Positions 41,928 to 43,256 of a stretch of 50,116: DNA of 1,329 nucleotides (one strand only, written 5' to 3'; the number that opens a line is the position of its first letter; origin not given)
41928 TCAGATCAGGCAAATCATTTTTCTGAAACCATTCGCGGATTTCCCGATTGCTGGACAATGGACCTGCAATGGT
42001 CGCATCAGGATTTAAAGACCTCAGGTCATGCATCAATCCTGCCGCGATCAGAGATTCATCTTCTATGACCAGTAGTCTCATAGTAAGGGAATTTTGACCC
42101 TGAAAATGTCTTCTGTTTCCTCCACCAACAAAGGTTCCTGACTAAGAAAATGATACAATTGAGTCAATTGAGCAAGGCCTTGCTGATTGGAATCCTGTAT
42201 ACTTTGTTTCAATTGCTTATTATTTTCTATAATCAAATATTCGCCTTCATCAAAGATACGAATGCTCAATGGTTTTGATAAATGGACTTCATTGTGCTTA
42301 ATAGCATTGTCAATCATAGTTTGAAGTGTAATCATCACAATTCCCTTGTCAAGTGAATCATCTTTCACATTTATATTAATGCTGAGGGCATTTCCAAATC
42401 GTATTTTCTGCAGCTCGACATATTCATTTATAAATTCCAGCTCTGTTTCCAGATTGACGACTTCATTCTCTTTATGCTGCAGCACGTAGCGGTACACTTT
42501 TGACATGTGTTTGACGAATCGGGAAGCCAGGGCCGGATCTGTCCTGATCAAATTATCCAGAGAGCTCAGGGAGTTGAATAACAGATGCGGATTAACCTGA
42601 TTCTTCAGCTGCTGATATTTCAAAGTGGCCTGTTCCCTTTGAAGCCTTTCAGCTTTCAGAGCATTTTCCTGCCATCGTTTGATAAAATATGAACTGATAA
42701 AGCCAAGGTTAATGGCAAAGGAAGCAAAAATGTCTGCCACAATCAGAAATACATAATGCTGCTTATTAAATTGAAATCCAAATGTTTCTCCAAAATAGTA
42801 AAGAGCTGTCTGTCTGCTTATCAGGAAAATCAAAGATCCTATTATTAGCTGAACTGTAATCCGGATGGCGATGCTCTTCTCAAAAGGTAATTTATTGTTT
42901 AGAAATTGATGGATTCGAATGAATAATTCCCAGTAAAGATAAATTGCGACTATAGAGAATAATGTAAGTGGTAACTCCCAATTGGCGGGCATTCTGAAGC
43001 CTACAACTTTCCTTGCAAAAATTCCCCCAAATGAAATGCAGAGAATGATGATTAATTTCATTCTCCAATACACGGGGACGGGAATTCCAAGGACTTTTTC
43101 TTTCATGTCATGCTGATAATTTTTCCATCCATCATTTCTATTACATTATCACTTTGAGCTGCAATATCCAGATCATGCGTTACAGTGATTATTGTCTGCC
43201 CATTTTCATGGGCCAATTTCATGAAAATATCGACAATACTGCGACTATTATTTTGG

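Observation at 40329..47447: TolC–MFP–FtsX permease–ABC ATPase efflux pump transcriptionally fused to a LytS-like intramembrane-sensing kinase and LytTR regulator, with a T9SS-secreted protein just downstream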

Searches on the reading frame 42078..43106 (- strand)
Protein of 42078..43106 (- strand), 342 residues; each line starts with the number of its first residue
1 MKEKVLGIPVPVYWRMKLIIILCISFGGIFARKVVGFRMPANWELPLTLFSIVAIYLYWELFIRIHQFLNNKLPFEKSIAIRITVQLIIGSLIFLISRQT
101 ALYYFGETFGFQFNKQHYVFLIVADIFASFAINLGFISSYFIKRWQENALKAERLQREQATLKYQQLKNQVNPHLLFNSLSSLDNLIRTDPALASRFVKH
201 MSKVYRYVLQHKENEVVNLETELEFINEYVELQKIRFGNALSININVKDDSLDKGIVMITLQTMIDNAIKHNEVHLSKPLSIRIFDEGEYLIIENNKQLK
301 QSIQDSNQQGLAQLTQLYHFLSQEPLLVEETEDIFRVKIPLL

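Call 3: search_protein_families(library=pfam, proteins=[window:42078-43106:-], max_evalue=0.01)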
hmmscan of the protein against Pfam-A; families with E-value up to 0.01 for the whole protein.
window:42078-43106:- (342 aa): 2 families
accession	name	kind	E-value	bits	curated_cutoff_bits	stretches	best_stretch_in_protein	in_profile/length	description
PF06580.19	His_kinase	-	4.9e-24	84.8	25.2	1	163-240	2-80/81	Histidine kinase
PF13221.11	DUF4029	-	0.0064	17.6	25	0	46-97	37-86/96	Protein of unknown function (DUF4029)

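Call 4: search_protein_families(library=ncbifam, proteins=[window:42078-43106:-], max_evalue=0.01)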
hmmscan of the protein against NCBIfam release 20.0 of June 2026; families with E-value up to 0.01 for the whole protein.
window:42078-43106:- (342 aa): 0 families

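Call 12: find_homologous_proteins(query=window:42078-43106:-, max_evalue=1e-10)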
Query window:42078-43106:- (342 aa): 690 proteins with E <= 1e-10 among 2332 candidates; the best 120 are listed.
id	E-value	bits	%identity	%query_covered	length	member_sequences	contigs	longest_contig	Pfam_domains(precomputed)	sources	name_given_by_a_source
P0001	3.4e-201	686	93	100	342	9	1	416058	PF06580.20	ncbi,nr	ncbi:MAG: histidine kinase [Saprospiraceae bacterium]|nr:histidine kinase [Saprospiraceae bacterium]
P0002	1.8e-191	654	85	100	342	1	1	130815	PF06580.20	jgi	jgi:two-component system LytT family sensor kinase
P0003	1.6e-187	641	82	100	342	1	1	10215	PF06580.20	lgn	-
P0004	1.8e-182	624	82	100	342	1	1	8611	PF06580.20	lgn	-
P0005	5.8e-126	438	59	100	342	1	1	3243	PF06580.20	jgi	-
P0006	3.9e-125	436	59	100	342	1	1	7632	PF06580.20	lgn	-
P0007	5.3e-125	435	58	100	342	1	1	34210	PF06580.20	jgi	jgi:two-component system LytT family sensor kinase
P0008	9.0e-122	425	58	100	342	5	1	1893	PF06580.20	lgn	-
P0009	3.0e-100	354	50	98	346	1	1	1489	PF06580.20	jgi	jgi:two-component system, LytTR family, sensor kinase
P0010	1.4e-92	329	49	94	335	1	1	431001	PF06580.20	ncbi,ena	-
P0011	5.0e-92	327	48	96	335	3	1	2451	PF06580.20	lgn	-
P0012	5.7e-92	327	47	96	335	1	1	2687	PF06580.20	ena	-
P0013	5.7e-92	327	47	96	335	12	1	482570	PF06580.20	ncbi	-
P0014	2.1e-91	325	47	96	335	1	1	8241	PF06580.20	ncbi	ncbi:MAG: sensor histidine kinase [Saprospiraceae bacterium]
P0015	4.2e-91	324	47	96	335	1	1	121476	PF06580.20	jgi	-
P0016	7.9e-89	316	47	95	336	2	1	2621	PF06580.20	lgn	-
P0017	1.1e-88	316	46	96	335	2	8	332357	PF06580.20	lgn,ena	-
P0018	3.0e-88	314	45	96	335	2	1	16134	PF06580.20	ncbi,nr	ncbi:MAG: histidine kinase [Saprospiraceae bacterium]|nr:histidine kinase [Saprospiraceae bacterium]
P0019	1.5e-86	309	46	96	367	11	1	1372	PF06580.20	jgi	jgi:two-component system LytT family sensor kinase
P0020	2.9e-86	308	48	89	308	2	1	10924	PF06580.20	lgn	-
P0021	9.1e-85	303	45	95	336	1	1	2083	PF06580.20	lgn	-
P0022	1.1e-83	300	46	91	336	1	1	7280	PF06580.20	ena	-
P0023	7.8e-83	297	44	99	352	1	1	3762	PF06580.20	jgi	jgi:two-component system LytT family sensor kinase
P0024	2.4e-81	292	47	89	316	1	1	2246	PF06580.20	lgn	-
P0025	2.6e-81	292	43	95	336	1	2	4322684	PF06580.20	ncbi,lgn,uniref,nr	ncbi:histidine kinase [Anseongella ginsenosidimutans]|uniref:Histidine kinase n=1 Tax=Anseongella gi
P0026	3.4e-81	291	48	86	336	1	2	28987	PF06580.20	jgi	jgi:two-component system, LytTR family, sensor kinase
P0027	4.1e-81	291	47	86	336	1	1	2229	PF06580.20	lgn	-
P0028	4.7e-81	291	43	99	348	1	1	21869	PF06580.20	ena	-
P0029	6.2e-80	287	49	87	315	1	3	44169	PF06580.20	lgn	-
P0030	1.4e-79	286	48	84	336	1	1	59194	PF06580.20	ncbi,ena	-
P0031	8.1e-79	283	42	97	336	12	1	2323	PF06580.20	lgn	-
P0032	2.2e-78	282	46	88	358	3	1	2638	PF06580.20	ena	-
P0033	4.2e-78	281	44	97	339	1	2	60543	PF06580.20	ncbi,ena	-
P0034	6.5e-78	281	44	95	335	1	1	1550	PF06580.20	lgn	-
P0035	7.7e-78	280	46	87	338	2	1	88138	PF06580.20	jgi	jgi:two-component system, LytTR family, sensor kinase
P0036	1.6e-77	279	46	88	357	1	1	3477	PF06580.20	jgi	jgi:two-component system LytT family sensor kinase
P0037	2.1e-77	279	44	85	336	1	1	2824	PF06580.20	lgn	-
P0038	3.6e-77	278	46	88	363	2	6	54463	PF06580.20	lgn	-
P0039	3.8e-77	278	48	83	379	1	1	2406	PF06580.20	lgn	-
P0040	4.5e-77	278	46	86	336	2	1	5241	PF06580.20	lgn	-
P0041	5.2e-77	278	44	94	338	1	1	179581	PF06580.20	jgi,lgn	-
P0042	5.2e-77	278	42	94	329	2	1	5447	PF06580.20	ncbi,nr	ncbi:MAG TPA: histidine kinase [Cytophagales bacterium]|nr:histidine kinase [Cytophagales bacterium]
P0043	7.5e-77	277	45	92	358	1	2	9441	PF06580.20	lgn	-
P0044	9.5e-77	277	41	98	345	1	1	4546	PF06580.20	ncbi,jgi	jgi:two-component system LytT family sensor kinase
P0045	1.2e-76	276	44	95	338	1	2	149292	PF06580.20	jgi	jgi:two-component system, LytTR family, sensor kinase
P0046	1.3e-76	276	44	94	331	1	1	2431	PF06580.20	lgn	-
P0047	1.6e-76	276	42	94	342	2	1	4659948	PF06580.20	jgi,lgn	jgi:two-component system LytT family sensor kinase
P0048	1.7e-76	276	45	94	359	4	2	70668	PF06580.20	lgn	-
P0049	1.8e-76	276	45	94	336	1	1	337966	PF06580.20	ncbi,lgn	-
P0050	2.1e-76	276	46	88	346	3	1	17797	PF06580.20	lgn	-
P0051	3.0e-76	275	46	86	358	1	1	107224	PF06580.20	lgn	-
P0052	3.2e-76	275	45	94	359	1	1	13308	PF06580.20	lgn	-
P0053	4.1e-76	275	44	95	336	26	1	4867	PF06580.20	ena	-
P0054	1.0e-75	273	47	88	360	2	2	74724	PF06580.20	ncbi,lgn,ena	-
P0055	2.0e-75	272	42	96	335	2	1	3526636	PF06580.20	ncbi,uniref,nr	ncbi:histidine kinase [Chitinophaga sp. SYP-B3965]|uniref:sensor histidine kinase n=1 Tax=Chitinopha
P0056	2.6e-75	272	48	88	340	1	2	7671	PF06580.20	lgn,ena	-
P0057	3.5e-75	272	41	97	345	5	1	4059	PF06580.20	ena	-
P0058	4.3e-75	271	40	94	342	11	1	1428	PF06580.20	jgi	jgi:two-component system, LytTR family, sensor kinase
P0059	4.9e-75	271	44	88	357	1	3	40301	PF06580.20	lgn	-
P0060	6.4e-75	271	44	96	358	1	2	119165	PF06580.20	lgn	-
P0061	7.3e-75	270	43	94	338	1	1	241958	PF06580.20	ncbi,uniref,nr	ncbi:hypothetical protein SanaruYs_38800 [Chryseotalea sanaruensis]|uniref:Signal transduction histi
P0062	7.4e-75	270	44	88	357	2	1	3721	PF06580.20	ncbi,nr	ncbi:MAG: histidine kinase [Taibaiella sp.]|nr:histidine kinase [Taibaiella sp.]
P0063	9.9e-75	270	47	83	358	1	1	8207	PF06580.20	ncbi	-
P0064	1.2e-74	270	44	94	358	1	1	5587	PF06580.20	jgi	-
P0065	1.5e-74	269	46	85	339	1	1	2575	PF06580.20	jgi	jgi:two-component system, LytTR family, sensor kinase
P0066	1.5e-74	269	44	88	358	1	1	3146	PF06580.20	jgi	jgi:two-component system, LytTR family, sensor kinase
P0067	1.8e-74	269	44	88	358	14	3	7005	PF06580.20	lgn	-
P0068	1.8e-74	269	46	87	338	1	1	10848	PF06580.20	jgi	jgi:two-component system, LytTR family, sensor kinase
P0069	2.0e-74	269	44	94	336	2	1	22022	PF06580.20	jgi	jgi:hypothetical protein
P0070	2.3e-74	269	45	89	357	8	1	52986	PF06580.20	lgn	-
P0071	3.1e-74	268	44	96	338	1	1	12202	PF06580.20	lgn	-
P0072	3.2e-74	268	47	87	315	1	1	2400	PF06580.20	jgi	jgi:sensor histidine kinase YesM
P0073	3.3e-74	268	44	88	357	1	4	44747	PF06580.20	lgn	-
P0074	3.6e-74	268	44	88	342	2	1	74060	PF06580.20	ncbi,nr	ncbi:MAG: histidine kinase [Flavipsychrobacter sp.]|nr:histidine kinase [Flavipsychrobacter sp.]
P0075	4.0e-74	268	43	95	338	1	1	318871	PF06580.20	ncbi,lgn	-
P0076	5.1e-74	268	44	93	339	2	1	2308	PF06580.20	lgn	-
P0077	6.3e-74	267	46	83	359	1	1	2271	PF06580.20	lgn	-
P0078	7.5e-74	267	45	96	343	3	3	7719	PF06580.20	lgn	-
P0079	7.7e-74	267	47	80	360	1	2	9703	PF06580.20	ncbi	-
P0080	8.8e-74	267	47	83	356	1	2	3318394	PF06580.20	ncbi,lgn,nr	ncbi:MAG: histidine kinase [Chitinophagales bacterium]|nr:histidine kinase [Chitinophagales bacteriu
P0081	9.2e-74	267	43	97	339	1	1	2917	PF06580.20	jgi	jgi:two-component system, LytTR family, sensor kinase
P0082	9.5e-74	267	43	94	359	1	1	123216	PF06580.20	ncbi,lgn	-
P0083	9.7e-74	267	44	90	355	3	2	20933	PF06580.20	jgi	jgi:two-component system, LytTR family, sensor kinase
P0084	1.2e-73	266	45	89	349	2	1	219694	PF06580.20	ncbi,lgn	-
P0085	1.5e-73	266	43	88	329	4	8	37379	PF06580.20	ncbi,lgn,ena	-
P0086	1.6e-73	266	43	94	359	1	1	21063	PF06580.20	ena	-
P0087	1.7e-73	266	45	88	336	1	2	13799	PF06580.20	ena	-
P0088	1.8e-73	266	43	94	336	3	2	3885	PF06580.20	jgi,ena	-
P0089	2.0e-73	266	48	83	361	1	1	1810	PF06580.20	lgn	-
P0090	2.1e-73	266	43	96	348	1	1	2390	PF06580.20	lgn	-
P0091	2.2e-73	266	43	93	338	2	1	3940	PF06580.20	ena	-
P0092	2.5e-73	265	45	83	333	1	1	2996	PF06580.20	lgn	-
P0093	2.6e-73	265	41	96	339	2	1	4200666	PF06580.20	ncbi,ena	-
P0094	2.6e-73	265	43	93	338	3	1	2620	PF06580.20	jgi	jgi:two-component system, LytTR family, sensor kinase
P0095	2.8e-73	265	42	94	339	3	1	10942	PF06580.20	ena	-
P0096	2.8e-73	265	45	85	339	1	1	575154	PF06580.20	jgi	jgi:two-component system LytT family sensor kinase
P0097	3.4e-73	265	44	96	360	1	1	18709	PF06580.20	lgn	-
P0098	4.9e-73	264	43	92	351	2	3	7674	PF06580.20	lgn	-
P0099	4.9e-73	264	46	88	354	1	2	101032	PF06580.20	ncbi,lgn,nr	ncbi:MAG: histidine kinase [Chitinophagales bacterium]|nr:histidine kinase [Chitinophagaceae bacteri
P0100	5.2e-73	264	43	94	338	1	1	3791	PF06580.20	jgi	jgi:two-component system, LytTR family, sensor kinase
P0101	5.5e-73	264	47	83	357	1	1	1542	PF06580.20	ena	-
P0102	6.5e-73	264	44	94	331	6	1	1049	PF06580.20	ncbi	-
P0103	6.5e-73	264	45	86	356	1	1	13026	PF06580.20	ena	-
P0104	6.9e-73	264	43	94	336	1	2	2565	PF06580.20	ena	-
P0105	8.0e-73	264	46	85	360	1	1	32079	PF06580.20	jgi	jgi:two-component system LytT family sensor kinase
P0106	8.1e-73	264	41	87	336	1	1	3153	PF06580.20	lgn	-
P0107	8.6e-73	264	43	94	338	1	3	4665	PF06580.20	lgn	-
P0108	8.8e-73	264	42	95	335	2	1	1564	PF06580.20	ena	-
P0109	1.2e-72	263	44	88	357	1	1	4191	PF06580.20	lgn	-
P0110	1.3e-72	263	47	88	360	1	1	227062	PF06580.20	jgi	-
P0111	1.3e-72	263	44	94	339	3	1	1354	PF06580.20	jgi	jgi:two-component system, LytTR family, sensor kinase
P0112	1.4e-72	263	43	94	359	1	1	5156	PF06580.20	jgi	jgi:hypothetical protein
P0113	1.4e-72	263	41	98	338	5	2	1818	PF06580.20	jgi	jgi:sensor histidine kinase YesM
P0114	1.8e-72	263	44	90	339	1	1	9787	PF06580.20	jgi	jgi:two-component system, LytTR family, sensor kinase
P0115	1.9e-72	263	42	94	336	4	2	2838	PF06580.20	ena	-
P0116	1.9e-72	263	47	80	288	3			PF06580.20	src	-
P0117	2.0e-72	262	44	94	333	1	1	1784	PF06580.20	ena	-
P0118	2.1e-72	262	43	88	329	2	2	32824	PF06580.20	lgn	-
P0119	2.3e-72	262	46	85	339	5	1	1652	PF06580.20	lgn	-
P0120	2.6e-72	262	43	95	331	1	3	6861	PF06580.20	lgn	-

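Call 14: find_related_loci(query=A1, collection=genome_contigs, flank=10000)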
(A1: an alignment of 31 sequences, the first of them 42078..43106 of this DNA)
Query A1 (342 aa) in genome_contigs; peptide patterns used: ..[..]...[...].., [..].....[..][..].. (x = any residue, [..] = any of these).
599 stretches matched a pattern (row limit reached: there are more); 590 encode a relative of the query (tblastn E <= 1e-3); the best 80 are kept; 80 distinct loci.
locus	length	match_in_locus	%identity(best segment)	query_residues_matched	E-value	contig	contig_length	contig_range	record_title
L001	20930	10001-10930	47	41-342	1e-82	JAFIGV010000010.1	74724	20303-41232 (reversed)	MAG: Flavipsychrobacter sp. isolate HJP_bin8 k141_67337, whole genome shotgun sequence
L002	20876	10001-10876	46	51-342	6e-83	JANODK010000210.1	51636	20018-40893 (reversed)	MAG: Chryseolinea sp. isolate VAR_17_metabat_144 VAR_17_k141_728855, whole genome shotgun sequence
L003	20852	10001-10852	44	59-342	9e-81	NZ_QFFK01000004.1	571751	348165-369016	Chitinophaga deserti strain XJ-2 Scaffold4, whole genome shotgun sequence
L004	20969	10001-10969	40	20-342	2e-80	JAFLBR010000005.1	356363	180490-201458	MAG: Cytophagales bacterium isolate UWPOB_CYTO2 gnl_X_AECHOMIF_5, whole genome shotgun sequence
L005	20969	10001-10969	43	19-342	4e-80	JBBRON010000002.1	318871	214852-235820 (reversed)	MAG: Cytophagales bacterium isolate La1_metabat2.305 LA1C_B2.305_k141_2366080L_318871_cov_16.9977, whole genome shotgun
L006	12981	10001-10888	45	47-342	2e-79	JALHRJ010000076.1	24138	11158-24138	MAG: Cyclobacteriaceae bacterium isolate maxbin.123_sub c_000000008877, whole genome shotgun sequence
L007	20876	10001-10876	46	51-342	4e-79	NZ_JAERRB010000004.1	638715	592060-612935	Chryseolinea lacunae strain Jin1 contig4, whole genome shotgun sequence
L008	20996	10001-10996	41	14-342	5e-79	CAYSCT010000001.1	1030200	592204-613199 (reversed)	MAG TPA_asm: uncultured Ohtaekwangia sp. isolate SRP290908_co2_113 genome assembly, contig: NODE_1_length_1030200_cov_15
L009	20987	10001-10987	43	20-342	6e-79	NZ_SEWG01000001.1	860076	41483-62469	Mucilaginibacter terrigena strain 17JY9-4 scf7180000000072, whole genome shotgun sequence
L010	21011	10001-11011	44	14-342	1e-78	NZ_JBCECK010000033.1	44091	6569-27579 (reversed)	MAG: Mucilaginibacter sp. isolate bin02__SEP_COME_DAS NODE_446_length_44091_cov_11.510946, whole genome shotgun sequence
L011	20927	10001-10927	44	43-342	3e-78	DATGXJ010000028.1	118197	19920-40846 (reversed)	MAG TPA_asm: Flavipsychrobacter sp. isolate SMAG_U10606 k141_35170, whole genome shotgun sequence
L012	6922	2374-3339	41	20-342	8e-78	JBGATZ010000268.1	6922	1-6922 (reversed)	MAG: Cyclobacteriaceae bacterium isolate MAG_MBR_H10.95 MBRH10-95_opera_contig_29769, whole genome shotgun sequence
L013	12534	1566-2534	43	20-342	9e-78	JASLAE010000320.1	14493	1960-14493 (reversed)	MAG: Cesiribacter sp. isolate CMU.bins.126 k141_12674652, whole genome shotgun sequence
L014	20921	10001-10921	44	43-342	8e-78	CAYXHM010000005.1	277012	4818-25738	MAG TPA_asm: uncultured Flavipsychrobacter sp. isolate SRP193066_co1_105 genome assembly, contig: NODE_57_length_277012_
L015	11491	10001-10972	43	22-342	3e-77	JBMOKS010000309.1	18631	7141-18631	MAG: Bacteroidota bacterium isolate Betzabe_MAG004 MAG004_309, whole genome shotgun sequence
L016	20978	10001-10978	42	25-342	1e-76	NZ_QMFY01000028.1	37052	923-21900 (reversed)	Pseudochryseolinea flava strain SDU1-6 Scaffold28_1, whole genome shotgun sequence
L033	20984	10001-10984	40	20-338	6e-69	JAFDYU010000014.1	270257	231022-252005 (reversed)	MAG: Bacteroidetes bacterium isolate SZAS-63 BACT-KAN-11__14__length-270257, whole genome shotgun sequence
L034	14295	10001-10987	42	22-342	2e-76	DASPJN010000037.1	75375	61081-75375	MAG TPA_asm: Chryseosolibacter sp. isolate SMAG_U12011 k141_293284, whole genome shotgun sequence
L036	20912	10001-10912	41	45-342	8e-66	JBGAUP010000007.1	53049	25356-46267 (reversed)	MAG: Runella sp. isolate MAG_MBR_H10.85 MBRH10-85_opera_contig_2474, whole genome shotgun sequence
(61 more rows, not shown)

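Call 17: find_encoding_contigs(protein=P0001, flank=10000, max_places=3)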
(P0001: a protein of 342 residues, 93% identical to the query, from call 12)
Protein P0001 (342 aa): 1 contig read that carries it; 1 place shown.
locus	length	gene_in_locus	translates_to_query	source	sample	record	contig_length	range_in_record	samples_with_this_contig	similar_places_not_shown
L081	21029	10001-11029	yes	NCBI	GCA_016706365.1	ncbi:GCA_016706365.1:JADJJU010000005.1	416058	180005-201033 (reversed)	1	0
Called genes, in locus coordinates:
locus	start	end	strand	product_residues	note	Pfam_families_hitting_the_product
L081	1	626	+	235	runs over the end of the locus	PF09601:DUF2459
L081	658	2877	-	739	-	PF01315:Ald_Xan_dh_C, PF02738:MoCoBD_1, PF20256:MoCoBD_2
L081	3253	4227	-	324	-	PF00941:FAD_binding_5, PF03450:CO_deh_flav_C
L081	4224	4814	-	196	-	PF00111:Fer2, PF13085:Fer2_3 (weak), PF01799:Fer2_2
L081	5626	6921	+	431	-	PF02321:OEP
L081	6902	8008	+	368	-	PF25954:Beta-barrel_RND_2 (weak), PF25990:Beta-barrel_YknX (weak)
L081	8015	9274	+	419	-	PF12704:MacB_PCD, PF02687:FtsX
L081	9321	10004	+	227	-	PF02463:SMC_N (weak), PF13175:AAA_15 (faint), PF00005:ABC_tran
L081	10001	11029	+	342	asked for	PF06580:His_kinase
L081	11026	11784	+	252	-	PF00072:Response_reg, PF04397:LytTR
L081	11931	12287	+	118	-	PF14079:DUF4260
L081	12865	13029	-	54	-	PF00892:EamA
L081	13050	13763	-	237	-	PF00892:EamA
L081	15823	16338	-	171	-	PF02870:Methyltransf_1N, PF01035:DNA_binding_1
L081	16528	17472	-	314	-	PF13506:Glyco_transf_21 (weak), PF00535:Glycos_transf_2, PF10111:Glyco_tranf_2_2, PF13641:Glyco_tranf_2_3, PF13632:Glyco_trans_2_3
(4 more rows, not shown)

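Call 18: find_encoding_contigs(protein=P0002, flank=10000, max_places=3)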
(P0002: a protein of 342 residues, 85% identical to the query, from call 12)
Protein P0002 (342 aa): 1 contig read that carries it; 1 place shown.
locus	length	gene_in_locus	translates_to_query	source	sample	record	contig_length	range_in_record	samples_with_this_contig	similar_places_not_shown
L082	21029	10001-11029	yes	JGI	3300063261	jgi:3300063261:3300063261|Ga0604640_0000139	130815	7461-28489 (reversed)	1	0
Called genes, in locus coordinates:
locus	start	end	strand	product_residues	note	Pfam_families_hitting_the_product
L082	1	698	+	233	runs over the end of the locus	PF09601:DUF2459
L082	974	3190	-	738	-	PF01315:Ald_Xan_dh_C, PF02738:MoCoBD_1, PF20256:MoCoBD_2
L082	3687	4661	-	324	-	PF00941:FAD_binding_5, PF03450:CO_deh_flav_C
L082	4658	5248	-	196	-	PF13085:Fer2_3 (weak), PF00111:Fer2, PF01799:Fer2_2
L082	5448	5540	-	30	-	-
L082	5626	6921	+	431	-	PF02321:OEP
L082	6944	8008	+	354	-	PF25954:Beta-barrel_RND_2 (weak), PF25990:Beta-barrel_YknX (weak)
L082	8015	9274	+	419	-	PF12704:MacB_PCD, PF02687:FtsX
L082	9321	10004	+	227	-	PF02463:SMC_N (weak), PF13175:AAA_15 (faint), PF00005:ABC_tran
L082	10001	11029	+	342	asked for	PF06580:His_kinase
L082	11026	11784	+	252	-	PF00072:Response_reg, PF04397:LytTR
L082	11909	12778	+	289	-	PF18962:Por_Secre_tail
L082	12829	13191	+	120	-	PF14079:DUF4260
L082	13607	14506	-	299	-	PF00892:EamA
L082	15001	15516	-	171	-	PF02870:Methyltransf_1N, PF01035:DNA_binding_1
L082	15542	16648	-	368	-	PF13506:Glyco_transf_21, PF00535:Glycos_transf_2, PF10111:Glyco_tranf_2_2 (weak), PF13641:Glyco_tranf_2_3, PF13632:Glyco_trans_2_3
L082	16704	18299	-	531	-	PF00474:SSF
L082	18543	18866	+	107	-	PF09907:HigB_toxin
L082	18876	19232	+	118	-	PF01381:HTH_3 (weak)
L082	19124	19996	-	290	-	-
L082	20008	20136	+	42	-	-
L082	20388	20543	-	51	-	-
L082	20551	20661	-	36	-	-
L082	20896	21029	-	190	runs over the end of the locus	-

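Call 19: find_encoding_contigs(protein=P0007, flank=10000, max_places=2)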
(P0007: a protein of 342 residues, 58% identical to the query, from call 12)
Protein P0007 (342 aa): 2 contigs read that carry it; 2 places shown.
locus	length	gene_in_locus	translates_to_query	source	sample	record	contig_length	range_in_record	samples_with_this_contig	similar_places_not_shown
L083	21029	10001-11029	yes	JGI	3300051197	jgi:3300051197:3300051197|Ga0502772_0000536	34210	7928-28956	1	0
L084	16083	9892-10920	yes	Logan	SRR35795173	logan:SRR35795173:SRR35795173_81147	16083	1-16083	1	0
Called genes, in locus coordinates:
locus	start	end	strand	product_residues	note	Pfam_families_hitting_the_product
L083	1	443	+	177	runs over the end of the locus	PF03190:Thioredox_DsbH (weak), PF13899:Thioredoxin_7, PF13098:Thioredoxin_2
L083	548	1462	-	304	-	PF14054:DUF4249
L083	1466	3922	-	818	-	PF13620:CarboxypepD_reg, PF13715:CarbopepD_reg_2, PF07715:Plug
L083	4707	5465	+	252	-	PF03104:DNA_pol_B_exo1 (weak), PF13482:RNase_H_2, PF10108:DNA_pol_B_exo2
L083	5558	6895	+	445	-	PF02321:OEP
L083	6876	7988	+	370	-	PF25954:Beta-barrel_RND_2 (faint), PF25967:RND-MFP_C (weak)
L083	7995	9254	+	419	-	PF12704:MacB_PCD, PF02687:FtsX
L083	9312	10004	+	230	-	PF02463:SMC_N (weak), PF00005:ABC_tran, PF13304:AAA_21 (faint)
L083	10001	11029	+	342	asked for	PF06580:His_kinase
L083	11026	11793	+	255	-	PF00072:Response_reg, PF04397:LytTR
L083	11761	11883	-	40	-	-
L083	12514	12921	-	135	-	-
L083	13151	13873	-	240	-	PF17973:bMG10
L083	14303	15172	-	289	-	-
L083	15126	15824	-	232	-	-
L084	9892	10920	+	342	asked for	PF06580:His_kinase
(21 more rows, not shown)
